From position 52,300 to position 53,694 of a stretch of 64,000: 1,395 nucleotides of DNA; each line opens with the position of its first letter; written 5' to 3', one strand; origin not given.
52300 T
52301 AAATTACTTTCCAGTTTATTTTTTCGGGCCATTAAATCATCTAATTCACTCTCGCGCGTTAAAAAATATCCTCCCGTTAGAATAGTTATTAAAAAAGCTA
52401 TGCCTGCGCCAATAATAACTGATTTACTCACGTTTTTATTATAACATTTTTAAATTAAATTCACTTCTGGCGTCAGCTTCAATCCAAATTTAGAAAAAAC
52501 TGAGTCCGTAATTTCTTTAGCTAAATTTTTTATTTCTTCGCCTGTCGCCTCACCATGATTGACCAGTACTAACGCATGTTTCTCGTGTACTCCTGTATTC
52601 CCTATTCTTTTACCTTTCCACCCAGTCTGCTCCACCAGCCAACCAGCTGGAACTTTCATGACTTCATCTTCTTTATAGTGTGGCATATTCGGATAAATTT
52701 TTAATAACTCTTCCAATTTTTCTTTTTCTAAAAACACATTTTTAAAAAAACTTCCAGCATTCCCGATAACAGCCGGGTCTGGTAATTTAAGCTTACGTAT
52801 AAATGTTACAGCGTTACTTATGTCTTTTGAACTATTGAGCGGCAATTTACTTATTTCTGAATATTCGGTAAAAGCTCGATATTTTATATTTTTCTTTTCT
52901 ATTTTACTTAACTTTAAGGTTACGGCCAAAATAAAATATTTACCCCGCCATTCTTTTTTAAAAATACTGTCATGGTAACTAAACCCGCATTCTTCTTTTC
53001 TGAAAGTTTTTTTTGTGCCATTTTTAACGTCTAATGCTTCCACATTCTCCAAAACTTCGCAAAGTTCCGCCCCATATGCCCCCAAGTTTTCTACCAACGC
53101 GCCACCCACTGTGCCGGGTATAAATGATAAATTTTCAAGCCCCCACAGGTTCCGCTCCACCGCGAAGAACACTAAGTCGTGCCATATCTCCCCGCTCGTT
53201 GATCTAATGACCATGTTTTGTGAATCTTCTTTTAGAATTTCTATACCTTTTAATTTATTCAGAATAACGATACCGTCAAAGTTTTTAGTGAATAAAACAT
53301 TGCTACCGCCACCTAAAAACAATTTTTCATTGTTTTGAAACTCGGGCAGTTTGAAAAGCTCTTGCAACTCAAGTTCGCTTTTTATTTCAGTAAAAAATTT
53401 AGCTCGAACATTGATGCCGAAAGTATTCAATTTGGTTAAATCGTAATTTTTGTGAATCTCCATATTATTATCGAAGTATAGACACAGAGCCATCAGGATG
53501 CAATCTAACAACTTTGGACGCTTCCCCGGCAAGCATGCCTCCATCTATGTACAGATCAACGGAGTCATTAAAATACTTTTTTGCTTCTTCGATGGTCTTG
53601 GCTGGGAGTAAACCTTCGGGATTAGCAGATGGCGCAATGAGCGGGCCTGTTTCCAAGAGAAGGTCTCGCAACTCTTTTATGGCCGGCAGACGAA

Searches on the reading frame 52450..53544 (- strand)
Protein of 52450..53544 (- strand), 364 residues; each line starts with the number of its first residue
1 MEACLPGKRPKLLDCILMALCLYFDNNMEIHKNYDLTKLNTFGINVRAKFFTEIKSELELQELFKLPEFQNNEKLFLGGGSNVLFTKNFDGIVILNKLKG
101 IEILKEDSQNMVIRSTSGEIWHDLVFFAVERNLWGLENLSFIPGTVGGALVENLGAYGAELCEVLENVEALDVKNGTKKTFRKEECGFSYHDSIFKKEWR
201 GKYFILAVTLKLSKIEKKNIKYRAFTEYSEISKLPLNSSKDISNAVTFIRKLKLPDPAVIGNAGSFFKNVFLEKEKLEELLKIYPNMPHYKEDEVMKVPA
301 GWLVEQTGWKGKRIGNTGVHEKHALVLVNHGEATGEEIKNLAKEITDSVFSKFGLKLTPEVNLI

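Call 60: search_protein_families(library=pfam, proteins=[window:52450-53544:-], max_evalue=0.00001)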
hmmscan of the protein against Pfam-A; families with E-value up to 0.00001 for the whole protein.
window:52450-53544:- (364 aa): 2 families
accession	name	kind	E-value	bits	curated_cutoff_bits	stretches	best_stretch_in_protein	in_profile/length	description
PF02873.21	MurB_C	-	1.1e-27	96.5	27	1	242-364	2-99/99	UDP-N-acetylenolpyruvoylglucosamine reductase, C-terminal domain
PF01565.28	FAD_binding_4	-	1.9e-19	70.2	26.4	1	51-177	4-134/139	FAD binding domain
